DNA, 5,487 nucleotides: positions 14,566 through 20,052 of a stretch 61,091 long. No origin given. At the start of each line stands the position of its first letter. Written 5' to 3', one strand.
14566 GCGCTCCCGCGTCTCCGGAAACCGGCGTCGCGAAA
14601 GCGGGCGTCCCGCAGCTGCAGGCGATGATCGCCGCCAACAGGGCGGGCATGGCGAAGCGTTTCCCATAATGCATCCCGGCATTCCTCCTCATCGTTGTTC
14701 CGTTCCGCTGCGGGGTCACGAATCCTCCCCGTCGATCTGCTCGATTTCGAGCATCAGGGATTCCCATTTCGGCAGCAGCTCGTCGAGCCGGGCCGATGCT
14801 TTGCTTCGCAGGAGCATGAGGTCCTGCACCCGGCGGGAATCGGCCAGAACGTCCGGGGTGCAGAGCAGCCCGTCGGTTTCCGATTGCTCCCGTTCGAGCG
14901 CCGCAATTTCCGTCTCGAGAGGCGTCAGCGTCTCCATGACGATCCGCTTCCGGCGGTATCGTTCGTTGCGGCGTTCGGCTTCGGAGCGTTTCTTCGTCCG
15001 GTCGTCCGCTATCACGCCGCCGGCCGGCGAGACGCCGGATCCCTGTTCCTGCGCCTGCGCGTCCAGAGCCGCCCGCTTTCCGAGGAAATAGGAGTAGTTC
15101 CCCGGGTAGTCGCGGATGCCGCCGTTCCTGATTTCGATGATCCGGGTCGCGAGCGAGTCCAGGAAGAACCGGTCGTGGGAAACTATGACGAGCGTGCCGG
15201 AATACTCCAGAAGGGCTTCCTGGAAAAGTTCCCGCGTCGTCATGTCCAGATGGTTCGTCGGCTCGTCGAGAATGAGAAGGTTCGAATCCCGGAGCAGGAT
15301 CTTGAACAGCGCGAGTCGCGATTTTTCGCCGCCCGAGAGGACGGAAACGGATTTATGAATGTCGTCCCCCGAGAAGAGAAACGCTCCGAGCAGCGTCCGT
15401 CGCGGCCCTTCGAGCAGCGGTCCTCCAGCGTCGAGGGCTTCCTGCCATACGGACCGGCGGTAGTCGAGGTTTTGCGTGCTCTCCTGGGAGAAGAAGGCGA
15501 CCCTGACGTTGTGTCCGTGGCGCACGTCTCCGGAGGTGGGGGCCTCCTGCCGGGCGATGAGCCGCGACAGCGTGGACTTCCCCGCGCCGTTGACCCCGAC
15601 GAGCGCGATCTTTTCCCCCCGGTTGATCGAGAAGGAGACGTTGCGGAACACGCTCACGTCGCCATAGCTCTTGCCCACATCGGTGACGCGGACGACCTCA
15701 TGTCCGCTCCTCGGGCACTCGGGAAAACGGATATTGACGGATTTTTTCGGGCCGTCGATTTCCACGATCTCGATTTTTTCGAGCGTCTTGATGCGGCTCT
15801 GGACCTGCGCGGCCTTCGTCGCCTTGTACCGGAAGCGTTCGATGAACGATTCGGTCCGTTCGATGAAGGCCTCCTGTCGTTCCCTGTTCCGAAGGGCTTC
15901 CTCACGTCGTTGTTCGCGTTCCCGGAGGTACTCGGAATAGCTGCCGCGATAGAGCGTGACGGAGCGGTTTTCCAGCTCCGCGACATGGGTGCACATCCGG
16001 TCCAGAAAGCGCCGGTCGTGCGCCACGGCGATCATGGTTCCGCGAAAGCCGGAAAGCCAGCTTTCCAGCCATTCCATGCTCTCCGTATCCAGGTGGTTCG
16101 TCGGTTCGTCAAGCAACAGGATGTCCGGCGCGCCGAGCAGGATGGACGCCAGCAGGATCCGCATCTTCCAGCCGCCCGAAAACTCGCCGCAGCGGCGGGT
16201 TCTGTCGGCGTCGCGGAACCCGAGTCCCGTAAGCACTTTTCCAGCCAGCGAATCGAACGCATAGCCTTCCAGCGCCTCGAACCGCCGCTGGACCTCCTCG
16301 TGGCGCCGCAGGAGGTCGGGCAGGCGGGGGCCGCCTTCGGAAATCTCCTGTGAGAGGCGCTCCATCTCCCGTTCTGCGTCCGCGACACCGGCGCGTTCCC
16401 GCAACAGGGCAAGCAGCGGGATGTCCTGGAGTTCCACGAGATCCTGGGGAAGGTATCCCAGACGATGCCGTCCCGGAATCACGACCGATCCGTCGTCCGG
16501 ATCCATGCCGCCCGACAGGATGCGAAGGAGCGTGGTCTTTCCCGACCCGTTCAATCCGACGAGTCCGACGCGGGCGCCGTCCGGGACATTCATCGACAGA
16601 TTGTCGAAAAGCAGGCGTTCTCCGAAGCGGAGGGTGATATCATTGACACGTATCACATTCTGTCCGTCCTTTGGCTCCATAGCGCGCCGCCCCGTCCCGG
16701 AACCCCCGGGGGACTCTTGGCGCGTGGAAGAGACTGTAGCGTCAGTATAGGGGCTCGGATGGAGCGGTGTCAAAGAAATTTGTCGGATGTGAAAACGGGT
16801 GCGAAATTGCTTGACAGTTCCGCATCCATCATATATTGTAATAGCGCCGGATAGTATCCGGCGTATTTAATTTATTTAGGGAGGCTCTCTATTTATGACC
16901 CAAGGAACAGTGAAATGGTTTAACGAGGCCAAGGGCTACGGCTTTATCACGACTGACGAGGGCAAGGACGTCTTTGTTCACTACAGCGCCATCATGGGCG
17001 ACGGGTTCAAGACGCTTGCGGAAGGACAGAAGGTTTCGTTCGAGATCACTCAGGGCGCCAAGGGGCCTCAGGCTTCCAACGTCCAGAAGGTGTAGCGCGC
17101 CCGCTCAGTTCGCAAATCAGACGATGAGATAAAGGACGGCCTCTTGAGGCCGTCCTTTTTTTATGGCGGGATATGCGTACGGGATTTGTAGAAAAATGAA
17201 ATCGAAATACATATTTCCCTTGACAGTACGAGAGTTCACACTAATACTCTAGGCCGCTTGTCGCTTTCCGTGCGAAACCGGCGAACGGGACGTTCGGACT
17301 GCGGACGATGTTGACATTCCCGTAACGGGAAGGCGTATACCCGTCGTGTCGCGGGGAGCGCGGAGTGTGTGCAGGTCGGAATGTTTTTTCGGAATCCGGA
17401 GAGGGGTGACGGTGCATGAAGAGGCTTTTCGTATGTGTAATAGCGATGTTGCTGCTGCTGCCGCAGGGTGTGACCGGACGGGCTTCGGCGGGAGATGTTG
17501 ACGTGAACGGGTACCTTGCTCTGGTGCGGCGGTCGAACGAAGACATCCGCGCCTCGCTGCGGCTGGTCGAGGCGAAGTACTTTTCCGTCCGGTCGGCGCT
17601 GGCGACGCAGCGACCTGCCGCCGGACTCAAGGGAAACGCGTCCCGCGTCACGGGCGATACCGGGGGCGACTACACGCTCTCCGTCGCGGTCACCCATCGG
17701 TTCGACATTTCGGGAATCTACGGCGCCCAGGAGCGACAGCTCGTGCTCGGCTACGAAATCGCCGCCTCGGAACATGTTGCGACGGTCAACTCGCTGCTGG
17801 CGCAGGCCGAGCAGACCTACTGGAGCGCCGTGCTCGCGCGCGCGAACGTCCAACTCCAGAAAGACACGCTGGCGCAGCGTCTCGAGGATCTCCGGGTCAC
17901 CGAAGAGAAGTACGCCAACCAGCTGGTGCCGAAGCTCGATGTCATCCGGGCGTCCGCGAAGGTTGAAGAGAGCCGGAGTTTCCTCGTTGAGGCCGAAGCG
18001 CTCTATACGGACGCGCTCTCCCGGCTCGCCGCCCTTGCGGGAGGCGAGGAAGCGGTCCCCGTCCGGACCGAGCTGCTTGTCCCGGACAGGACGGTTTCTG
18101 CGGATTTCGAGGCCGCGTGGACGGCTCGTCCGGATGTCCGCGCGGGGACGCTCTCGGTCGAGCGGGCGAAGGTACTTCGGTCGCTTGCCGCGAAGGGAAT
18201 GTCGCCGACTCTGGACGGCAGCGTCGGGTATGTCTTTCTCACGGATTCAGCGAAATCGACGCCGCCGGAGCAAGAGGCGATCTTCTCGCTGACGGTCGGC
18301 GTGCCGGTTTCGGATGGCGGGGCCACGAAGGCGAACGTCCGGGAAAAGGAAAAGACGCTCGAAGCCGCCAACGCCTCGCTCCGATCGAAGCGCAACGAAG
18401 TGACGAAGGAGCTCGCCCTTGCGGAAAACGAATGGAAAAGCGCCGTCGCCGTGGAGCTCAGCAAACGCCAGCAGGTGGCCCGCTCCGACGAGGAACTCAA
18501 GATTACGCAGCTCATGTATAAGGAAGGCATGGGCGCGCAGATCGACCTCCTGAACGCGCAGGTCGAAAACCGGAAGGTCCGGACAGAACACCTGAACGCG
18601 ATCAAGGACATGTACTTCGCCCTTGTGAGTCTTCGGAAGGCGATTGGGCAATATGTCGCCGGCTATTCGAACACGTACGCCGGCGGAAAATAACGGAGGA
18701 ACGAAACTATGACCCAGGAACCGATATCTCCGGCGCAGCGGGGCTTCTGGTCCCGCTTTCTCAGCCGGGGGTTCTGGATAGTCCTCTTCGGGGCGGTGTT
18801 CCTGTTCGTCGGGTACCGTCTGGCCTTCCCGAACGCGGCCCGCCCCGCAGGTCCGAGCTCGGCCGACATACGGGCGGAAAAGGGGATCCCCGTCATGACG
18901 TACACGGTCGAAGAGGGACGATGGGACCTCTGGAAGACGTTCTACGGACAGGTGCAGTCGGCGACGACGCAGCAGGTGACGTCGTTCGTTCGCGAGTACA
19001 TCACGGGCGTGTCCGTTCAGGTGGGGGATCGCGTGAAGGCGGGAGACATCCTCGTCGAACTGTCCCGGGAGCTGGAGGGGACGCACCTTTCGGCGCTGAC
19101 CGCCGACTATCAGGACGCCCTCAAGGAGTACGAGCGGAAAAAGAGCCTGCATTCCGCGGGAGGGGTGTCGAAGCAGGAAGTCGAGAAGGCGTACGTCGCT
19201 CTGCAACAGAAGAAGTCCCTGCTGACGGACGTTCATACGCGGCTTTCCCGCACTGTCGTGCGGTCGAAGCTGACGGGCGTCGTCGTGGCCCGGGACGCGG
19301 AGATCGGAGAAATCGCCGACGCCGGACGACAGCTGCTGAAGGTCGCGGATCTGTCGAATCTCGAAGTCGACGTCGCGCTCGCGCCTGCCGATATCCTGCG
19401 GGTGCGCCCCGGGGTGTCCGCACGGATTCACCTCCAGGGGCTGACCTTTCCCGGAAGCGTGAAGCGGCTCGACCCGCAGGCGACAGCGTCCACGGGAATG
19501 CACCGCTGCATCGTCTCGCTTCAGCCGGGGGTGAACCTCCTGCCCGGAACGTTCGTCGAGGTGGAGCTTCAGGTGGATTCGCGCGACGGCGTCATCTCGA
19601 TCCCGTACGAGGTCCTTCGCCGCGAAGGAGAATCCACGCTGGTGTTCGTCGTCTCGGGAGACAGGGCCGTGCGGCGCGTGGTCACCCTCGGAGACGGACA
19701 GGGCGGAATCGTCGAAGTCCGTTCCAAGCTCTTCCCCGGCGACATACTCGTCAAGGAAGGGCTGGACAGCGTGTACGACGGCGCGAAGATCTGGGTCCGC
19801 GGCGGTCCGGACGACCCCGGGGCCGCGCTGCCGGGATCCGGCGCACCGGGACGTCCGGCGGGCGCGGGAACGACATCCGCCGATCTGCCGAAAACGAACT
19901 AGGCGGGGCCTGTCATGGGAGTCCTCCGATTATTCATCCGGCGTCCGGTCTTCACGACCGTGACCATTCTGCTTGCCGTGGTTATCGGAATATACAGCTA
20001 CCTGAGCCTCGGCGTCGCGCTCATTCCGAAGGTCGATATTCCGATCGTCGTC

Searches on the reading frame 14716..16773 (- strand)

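Call 39: search_protein_families(library=pfam, proteins=[window:14716-16773:-], max_evalue=0.00001)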
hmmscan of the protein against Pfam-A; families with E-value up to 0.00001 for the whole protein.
window:14716-16773:- (685 aa): 7 families
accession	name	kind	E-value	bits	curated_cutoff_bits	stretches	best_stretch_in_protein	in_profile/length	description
PF00005.33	ABC_tran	-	5.3e-49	166.8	25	2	377-507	2-137/137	ABC transporter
PF12848.13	ABC_tran_Xtn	-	6.6e-31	106.7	25.9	1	266-346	2-81/85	ABC transporter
PF13304.12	AAA_21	-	1e-15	59.1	27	0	476-539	235-304/304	AAA domain, putative AbiEii toxin, Type IV TA system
PF16326.10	ABC_tran_CTD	-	1.5e-07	32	32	1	617-673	11-67/69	ABC transporter C-terminal domain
PF02463.25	SMC_N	-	7.7e-07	29.2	40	0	477-538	135-202/220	RecF/RecN/SMC N terminal domain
PF13555.12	AAA_29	-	6e-06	26.4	27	0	376-402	12-38/61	P-loop containing region of AAA domain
PF13191.12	AAA_16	-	6.4e-06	27.2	32.6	0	69-169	27-121/167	AAA ATPase domain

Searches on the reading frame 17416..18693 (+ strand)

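Call 39: search_protein_families(library=pfam, proteins=[window:17416-18693:+], max_evalue=0.00001)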
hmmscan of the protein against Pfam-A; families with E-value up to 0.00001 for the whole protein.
window:17416-18693:+ (425 aa): 1 family
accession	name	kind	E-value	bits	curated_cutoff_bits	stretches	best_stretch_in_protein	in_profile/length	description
PF02321.23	OEP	-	3e-38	132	22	2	237-411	7-187/187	Outer membrane efflux protein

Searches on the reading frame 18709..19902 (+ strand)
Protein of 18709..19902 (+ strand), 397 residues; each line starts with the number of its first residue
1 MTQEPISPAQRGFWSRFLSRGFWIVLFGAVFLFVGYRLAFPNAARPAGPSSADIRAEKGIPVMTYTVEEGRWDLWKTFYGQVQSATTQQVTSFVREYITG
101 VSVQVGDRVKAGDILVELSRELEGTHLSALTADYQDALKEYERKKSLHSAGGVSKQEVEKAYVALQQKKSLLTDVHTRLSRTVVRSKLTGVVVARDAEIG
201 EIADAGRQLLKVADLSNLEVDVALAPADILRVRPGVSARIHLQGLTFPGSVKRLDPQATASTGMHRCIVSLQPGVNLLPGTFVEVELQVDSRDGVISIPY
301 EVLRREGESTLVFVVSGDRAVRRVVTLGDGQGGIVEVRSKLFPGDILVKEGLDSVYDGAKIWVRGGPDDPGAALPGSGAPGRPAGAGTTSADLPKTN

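Call 39: search_protein_families(library=pfam, proteins=[window:18709-19902:+], max_evalue=0.00001)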
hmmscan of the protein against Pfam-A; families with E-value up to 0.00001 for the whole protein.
window:18709-19902:+ (397 aa): 2 families
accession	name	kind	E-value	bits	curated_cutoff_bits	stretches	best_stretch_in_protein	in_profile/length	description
PF13437.12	HlyD_3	-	1.2e-14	55.4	22.2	1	183-280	1-106/106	HlyD family secretion protein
PF16576.10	HlyD_D23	-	2e-14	53.9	30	1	83-282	15-213/214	Barrel-sandwich domain of CusB or HlyD membrane-fusion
